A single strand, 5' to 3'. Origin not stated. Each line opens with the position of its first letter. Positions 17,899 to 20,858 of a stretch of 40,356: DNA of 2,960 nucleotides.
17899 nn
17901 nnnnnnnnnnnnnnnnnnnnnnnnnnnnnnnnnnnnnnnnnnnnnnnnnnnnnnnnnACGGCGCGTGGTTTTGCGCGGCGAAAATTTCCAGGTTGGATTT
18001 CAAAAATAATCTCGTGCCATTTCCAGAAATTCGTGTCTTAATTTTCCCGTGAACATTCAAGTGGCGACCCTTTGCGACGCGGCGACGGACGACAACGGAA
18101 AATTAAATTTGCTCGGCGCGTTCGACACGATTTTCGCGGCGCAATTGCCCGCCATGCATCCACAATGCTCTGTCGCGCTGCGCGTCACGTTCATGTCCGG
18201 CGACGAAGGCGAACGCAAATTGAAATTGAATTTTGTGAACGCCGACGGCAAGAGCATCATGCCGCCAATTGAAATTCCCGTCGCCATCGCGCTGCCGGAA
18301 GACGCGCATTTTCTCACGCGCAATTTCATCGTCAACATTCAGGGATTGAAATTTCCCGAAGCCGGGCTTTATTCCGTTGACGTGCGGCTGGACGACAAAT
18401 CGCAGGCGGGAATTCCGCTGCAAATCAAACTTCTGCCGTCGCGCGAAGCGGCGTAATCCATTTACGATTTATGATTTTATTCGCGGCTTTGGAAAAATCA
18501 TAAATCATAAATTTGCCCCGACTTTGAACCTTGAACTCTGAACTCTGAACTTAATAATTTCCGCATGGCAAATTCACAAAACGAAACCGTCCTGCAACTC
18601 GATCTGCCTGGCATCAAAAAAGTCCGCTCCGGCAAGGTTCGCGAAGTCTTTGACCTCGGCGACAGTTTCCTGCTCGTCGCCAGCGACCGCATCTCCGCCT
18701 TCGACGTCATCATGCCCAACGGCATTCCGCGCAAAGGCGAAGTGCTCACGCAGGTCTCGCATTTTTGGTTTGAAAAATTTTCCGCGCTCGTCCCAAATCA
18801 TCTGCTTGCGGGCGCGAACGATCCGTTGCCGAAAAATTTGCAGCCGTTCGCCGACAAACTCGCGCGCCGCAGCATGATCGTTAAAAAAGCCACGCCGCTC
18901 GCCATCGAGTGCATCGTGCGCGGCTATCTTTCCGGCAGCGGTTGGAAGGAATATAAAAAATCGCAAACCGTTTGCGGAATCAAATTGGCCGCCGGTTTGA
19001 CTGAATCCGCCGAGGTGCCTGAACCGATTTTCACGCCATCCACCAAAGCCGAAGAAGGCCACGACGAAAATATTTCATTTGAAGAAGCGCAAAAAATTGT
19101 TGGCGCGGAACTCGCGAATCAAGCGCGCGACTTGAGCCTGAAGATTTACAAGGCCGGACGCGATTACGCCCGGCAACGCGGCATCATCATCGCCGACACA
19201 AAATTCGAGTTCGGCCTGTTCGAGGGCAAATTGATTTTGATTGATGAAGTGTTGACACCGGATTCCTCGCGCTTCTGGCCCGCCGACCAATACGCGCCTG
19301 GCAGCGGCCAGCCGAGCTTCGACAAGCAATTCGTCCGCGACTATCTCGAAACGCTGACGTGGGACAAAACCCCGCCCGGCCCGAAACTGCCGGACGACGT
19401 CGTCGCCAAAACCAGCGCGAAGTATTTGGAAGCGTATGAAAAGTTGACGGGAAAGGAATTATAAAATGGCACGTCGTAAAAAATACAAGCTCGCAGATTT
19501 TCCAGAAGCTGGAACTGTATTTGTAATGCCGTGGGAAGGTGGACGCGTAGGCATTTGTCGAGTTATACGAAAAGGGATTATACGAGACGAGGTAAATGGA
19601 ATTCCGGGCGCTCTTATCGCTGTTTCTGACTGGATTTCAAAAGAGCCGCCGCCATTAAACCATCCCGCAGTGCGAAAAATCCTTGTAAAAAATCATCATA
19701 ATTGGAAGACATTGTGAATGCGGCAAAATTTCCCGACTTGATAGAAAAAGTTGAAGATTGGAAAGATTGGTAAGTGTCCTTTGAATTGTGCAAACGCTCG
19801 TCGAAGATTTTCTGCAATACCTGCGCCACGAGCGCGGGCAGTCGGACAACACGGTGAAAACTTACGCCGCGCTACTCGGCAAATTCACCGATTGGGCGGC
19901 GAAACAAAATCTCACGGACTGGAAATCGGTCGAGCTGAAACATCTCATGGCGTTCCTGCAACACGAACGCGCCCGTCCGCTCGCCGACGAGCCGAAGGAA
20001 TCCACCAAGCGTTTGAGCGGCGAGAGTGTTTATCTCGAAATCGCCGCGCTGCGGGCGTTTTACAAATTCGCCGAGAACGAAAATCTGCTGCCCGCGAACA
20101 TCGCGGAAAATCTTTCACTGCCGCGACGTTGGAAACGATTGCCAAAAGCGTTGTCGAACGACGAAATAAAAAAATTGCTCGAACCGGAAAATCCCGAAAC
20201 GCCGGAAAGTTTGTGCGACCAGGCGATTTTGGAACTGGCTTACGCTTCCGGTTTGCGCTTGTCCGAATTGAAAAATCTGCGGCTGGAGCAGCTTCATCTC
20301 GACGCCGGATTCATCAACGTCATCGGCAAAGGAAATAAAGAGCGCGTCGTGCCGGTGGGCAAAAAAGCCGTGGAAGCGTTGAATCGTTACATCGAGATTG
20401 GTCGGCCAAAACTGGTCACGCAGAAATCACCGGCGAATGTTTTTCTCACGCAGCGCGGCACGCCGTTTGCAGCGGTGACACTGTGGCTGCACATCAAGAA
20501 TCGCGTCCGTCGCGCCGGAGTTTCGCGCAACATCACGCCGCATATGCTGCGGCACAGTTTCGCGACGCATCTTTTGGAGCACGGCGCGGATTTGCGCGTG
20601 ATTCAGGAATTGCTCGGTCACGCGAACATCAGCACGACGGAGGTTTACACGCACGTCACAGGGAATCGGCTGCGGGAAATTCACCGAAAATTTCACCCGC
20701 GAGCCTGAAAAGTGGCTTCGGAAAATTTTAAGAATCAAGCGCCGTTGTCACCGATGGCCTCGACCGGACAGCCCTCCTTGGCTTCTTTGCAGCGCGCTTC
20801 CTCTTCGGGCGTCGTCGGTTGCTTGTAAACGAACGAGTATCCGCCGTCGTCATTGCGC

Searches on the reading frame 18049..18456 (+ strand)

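Call 66: search_protein_families(library=pfam, proteins=[window:18049-18456:+], max_evalue=0.001)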
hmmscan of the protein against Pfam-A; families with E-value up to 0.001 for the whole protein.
window:18049-18456:+ (135 aa): 1 family
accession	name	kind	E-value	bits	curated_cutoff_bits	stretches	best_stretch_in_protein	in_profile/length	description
PF22091.2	DUF6941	-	1.1e-41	142.6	27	1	4-127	1-125/125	Family of unknown function (DUF6941)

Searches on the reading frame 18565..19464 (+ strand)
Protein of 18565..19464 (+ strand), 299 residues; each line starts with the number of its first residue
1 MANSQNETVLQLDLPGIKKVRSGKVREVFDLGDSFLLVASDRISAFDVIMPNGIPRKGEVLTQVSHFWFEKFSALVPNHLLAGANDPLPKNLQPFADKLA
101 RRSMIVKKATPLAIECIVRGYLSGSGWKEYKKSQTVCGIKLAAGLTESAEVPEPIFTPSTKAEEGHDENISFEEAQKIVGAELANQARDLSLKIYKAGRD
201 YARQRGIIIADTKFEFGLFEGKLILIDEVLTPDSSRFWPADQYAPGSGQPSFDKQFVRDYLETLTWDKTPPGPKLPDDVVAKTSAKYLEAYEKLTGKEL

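Call 66: search_protein_families(library=pfam, proteins=[window:18565-19464:+], max_evalue=0.001)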
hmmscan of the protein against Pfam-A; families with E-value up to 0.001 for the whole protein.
window:18565-19464:+ (299 aa): 1 family
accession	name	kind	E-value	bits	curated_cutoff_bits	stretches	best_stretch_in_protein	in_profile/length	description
PF01259.24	SAICAR_synt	-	1e-76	258.2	20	1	20-268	2-228/233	SAICAR synthetase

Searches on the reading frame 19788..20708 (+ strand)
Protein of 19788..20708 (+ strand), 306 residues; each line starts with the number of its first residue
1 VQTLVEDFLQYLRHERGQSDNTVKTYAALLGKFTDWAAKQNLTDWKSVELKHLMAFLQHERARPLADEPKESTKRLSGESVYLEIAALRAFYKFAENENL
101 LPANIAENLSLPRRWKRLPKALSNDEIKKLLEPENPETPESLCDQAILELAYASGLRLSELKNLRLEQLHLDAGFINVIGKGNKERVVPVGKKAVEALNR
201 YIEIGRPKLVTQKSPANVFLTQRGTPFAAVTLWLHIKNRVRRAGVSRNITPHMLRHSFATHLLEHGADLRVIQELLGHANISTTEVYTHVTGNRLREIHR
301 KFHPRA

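Call 66: search_protein_families(library=pfam, proteins=[window:19788-20708:+], max_evalue=0.001)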
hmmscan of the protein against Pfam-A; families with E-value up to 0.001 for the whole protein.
window:19788-20708:+ (306 aa): 4 families
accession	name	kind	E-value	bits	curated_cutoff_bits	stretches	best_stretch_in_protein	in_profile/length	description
PF00589.27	Phage_integrase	-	7.4e-49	166.3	27.1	1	121-291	2-169/172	Phage integrase family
PF02899.23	Phage_int_SAM_1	-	9.8e-15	55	22.3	1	5-98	1-82/83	Phage integrase, N-terminal SAM-like domain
PF13102.12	Phage_int_SAM_5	-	4.6e-05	24.1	22.3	0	3-44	49-89/98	Phage integrase SAM-like domain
PF13495.12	Phage_int_SAM_4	-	0.00055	20.7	27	0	4-93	1-76/85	Phage integrase, N-terminal SAM-like domain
